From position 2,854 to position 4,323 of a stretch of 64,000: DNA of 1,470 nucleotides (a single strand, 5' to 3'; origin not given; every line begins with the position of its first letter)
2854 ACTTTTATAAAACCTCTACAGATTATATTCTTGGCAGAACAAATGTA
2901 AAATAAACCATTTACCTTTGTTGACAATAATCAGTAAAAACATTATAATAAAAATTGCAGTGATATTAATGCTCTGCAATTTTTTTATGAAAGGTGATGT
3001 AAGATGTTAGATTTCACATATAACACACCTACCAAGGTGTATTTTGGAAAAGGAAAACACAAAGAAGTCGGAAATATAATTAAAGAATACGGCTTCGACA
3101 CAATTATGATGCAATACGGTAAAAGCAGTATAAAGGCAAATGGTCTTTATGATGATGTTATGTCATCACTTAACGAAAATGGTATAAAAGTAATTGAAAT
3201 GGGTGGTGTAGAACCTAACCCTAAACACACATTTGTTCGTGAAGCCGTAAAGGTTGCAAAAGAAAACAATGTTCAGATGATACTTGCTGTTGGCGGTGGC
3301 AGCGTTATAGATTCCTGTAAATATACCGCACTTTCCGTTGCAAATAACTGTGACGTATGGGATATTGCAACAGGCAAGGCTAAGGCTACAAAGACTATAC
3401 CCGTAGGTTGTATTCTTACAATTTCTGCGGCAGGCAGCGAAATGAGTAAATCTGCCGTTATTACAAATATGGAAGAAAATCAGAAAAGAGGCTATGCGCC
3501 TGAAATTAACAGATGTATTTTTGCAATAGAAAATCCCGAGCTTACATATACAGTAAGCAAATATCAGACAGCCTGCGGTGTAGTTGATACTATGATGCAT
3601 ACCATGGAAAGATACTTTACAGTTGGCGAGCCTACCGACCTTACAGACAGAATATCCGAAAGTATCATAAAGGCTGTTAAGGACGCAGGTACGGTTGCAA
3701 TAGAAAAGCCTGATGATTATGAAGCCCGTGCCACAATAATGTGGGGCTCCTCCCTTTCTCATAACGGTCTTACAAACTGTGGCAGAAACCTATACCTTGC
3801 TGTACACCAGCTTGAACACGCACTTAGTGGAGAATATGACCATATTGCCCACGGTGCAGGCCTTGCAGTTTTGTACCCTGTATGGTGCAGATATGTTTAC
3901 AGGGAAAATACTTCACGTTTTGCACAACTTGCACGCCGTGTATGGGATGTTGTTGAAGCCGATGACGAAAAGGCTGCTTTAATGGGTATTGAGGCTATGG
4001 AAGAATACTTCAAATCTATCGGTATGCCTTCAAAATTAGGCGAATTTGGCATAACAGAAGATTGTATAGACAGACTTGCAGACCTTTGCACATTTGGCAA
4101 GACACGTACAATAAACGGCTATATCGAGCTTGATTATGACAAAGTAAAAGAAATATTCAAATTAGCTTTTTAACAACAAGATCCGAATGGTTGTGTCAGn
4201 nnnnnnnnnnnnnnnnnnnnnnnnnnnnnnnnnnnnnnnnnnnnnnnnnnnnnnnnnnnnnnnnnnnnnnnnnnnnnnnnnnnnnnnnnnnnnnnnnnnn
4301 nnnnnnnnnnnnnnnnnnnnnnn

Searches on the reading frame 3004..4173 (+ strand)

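Call 31: search_protein_families(library=ncbifam, proteins=[window:3004-4173:+], max_evalue=1e-15)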
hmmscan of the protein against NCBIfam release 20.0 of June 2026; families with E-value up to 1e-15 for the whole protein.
window:3004-4173:+ (389 aa): 12 families
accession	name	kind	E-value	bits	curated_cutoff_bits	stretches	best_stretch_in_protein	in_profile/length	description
NF011717.0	PRK15138.1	equivalog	1e-76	258.5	645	1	1-386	1-384/387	alcohol dehydrogenase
NF041833.1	Fe_ADH_ErcA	equivalog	8.2e-46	156.8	550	1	12-363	11-357/382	alcohol dehydrogenase-like regulatory protein ErcA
TIGR02638.1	lactal_redase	equivalog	6.9e-43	146.9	523.15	1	10-368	8-368/379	lactaldehyde reductase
NF053866.1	CholDhdGbsBBac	equivalog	2.1e-42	145.1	550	1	5-389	11-391/392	choline dehydrogenase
NF007911.0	PRK10624.1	equivalog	1.4e-38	132.9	537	1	12-370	11-369/382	lactaldehyde reductase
NF058672.1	4HyButDHCUPNE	equivalog_domain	2.3e-35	122.5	500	1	10-362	8-352/378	4-hydroxybutyrate dehydrogenase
NF007363.0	PRK09860.1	equivalog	3.4e-34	118.6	581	1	5-361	5-356/383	L-threonine dehydrogenase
NF050025.1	SulfAcetaldRedSarD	equivalog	3.8e-33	114.9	700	1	4-370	3-365/385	sulfoacetaldehyde reductase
NF010378.0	PRK13805.1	equivalog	7.1e-27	93.6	951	1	7-353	460-825/872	bifunctional acetaldehyde-CoA/alcohol dehydrogenase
TIGR04266.1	NDMA_methanol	equivalog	1.2e-25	90.2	625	1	11-351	18-357/420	NDMA-dependent methanol dehydrogenase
NF011998.0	PRK15454.1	equivalog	3.6e-23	81.9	556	1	5-354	23-361/395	ethanolamine utilization ethanol dehydrogenase EutG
TIGR03405.1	Phn_Fe-ADH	equivalog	8.1e-19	67.6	423.7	1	6-361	1-342/355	iron-containing alcohol dehydrogenase PsrA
